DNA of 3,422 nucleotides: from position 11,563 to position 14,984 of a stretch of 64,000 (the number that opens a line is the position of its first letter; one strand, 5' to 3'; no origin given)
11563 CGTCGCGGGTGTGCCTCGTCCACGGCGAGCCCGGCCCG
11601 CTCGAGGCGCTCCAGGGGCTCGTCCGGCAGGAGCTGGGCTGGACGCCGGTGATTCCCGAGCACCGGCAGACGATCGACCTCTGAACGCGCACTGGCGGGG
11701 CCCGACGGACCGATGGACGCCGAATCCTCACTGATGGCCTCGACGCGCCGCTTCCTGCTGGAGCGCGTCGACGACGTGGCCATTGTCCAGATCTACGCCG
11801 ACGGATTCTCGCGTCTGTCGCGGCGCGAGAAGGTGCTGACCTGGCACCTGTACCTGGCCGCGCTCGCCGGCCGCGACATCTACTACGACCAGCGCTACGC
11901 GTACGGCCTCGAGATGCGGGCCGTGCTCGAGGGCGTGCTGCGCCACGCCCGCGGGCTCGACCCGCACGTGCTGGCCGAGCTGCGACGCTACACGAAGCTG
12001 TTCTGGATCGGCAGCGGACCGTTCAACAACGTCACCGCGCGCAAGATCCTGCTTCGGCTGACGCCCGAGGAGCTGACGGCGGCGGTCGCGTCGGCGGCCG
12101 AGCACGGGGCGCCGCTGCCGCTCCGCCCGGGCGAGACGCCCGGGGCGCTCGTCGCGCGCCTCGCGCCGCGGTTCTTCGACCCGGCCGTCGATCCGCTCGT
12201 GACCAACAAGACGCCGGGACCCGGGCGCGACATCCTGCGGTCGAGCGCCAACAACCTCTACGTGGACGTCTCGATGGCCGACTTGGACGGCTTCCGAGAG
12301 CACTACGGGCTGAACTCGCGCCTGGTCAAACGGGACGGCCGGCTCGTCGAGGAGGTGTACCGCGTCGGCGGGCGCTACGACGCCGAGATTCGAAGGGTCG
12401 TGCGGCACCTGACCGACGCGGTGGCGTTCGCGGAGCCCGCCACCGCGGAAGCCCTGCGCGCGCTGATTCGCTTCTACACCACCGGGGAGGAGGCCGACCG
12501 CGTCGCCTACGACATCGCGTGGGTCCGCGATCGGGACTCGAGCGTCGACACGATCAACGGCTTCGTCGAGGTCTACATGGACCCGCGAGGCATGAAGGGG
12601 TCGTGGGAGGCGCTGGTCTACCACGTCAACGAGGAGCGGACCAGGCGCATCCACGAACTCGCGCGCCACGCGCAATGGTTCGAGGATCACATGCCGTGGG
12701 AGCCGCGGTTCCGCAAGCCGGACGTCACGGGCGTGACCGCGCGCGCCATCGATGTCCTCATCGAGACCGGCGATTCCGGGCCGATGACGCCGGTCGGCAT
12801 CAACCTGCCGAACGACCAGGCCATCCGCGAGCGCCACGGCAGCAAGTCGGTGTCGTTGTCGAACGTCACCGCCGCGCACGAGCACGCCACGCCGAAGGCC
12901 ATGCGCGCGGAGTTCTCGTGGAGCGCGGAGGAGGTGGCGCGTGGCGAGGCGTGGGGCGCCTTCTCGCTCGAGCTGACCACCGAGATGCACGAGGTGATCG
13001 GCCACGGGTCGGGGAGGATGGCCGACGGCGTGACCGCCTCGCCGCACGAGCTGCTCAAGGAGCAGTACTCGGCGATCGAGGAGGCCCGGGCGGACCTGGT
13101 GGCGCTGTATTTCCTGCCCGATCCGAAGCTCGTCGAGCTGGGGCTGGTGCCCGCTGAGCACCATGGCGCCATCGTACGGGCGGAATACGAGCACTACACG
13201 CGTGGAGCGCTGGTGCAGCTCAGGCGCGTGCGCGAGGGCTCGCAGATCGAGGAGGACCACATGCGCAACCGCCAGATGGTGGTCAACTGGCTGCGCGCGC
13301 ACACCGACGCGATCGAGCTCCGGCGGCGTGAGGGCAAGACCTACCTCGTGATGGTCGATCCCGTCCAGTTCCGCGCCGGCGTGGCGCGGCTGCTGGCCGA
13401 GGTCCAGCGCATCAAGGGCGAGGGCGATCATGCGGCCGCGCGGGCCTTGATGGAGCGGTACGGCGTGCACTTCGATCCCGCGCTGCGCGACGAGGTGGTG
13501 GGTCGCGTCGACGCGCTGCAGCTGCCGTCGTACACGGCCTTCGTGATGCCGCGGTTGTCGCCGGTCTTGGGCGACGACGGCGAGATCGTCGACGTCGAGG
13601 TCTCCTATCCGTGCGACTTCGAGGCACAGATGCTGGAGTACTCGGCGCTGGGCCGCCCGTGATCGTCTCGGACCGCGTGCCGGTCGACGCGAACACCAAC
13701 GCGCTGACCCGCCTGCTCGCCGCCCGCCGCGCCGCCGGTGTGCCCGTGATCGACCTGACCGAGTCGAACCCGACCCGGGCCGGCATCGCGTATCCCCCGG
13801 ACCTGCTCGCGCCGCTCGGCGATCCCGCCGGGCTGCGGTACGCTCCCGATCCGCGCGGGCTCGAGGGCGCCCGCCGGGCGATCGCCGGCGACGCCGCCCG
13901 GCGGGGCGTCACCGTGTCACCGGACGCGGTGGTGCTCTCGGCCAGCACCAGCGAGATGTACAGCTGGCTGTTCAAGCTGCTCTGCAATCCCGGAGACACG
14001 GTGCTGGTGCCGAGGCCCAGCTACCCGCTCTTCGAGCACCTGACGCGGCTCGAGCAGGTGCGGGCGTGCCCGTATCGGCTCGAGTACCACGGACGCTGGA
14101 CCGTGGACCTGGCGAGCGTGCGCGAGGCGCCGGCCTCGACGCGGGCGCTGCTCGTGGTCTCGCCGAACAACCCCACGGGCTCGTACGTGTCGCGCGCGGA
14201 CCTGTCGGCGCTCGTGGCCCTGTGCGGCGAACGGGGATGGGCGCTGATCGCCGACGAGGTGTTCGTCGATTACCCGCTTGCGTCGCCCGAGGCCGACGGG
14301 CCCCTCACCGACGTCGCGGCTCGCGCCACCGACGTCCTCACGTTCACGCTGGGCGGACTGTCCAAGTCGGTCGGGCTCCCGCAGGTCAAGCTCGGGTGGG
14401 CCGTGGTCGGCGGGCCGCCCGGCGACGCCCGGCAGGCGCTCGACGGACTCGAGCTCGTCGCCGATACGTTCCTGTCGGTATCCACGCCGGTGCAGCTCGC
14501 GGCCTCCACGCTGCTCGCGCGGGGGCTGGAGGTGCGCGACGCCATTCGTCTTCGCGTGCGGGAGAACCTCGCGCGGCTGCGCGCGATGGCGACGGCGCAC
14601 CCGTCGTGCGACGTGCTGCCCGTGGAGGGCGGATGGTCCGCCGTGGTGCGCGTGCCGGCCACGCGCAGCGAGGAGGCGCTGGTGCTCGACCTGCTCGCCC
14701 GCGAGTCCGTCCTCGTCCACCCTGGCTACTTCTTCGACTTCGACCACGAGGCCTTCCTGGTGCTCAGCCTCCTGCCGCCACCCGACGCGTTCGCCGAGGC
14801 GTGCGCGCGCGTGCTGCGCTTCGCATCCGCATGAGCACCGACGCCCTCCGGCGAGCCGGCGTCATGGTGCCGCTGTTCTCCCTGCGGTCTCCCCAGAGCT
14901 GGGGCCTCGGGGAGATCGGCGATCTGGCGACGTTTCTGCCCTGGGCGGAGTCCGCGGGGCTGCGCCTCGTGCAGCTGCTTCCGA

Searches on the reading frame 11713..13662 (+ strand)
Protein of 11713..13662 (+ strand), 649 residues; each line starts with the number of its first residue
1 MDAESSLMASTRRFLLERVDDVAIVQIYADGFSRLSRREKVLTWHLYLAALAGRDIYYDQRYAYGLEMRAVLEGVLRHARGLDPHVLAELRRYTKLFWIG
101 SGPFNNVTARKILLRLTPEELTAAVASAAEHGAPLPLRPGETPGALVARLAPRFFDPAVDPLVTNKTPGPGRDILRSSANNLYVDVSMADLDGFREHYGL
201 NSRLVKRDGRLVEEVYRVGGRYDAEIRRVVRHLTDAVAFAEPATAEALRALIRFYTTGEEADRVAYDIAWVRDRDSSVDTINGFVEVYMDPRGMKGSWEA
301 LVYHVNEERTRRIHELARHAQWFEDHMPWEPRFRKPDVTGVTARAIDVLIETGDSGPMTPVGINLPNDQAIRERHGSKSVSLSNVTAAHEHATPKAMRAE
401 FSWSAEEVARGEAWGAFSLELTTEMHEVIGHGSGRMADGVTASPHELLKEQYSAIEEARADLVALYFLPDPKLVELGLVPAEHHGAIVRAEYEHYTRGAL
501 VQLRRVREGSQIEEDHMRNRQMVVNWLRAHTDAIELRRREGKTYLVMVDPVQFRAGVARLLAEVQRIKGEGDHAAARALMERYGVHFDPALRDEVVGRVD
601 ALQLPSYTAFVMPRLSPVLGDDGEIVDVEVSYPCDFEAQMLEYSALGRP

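Call 9: search_protein_families(library=pfam, proteins=[window:11713-13662:+], max_evalue=0.00001)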
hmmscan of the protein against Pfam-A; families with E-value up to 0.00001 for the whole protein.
window:11713-13662:+ (649 aa): 1 family
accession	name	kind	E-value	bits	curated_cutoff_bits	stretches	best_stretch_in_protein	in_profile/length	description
PF03571.21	Peptidase_M49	-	5.3e-48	164.2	21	2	214-436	93-308/548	Peptidase family M49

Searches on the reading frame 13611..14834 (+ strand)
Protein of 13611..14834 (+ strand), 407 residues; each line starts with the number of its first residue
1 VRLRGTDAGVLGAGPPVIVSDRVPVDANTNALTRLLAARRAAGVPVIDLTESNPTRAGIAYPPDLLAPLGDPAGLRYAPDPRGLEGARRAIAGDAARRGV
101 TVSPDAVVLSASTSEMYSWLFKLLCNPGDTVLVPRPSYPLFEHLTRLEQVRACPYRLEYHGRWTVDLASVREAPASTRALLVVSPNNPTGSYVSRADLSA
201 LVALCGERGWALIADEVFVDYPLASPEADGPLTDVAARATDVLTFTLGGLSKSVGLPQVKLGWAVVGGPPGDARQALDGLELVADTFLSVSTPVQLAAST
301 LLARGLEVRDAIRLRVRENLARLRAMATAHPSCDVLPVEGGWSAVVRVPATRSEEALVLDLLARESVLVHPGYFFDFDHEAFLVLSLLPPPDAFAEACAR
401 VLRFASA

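Call 9: search_protein_families(library=pfam, proteins=[window:13611-14834:+], max_evalue=0.00001)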
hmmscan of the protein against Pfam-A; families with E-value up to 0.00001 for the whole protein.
window:13611-14834:+ (407 aa): 1 family
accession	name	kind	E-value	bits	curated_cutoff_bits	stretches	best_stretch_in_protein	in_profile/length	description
PF00155.27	Aminotran_1_2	-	3.2e-36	125.7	19.7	1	74-387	34-346/361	Aminotransferase class I and II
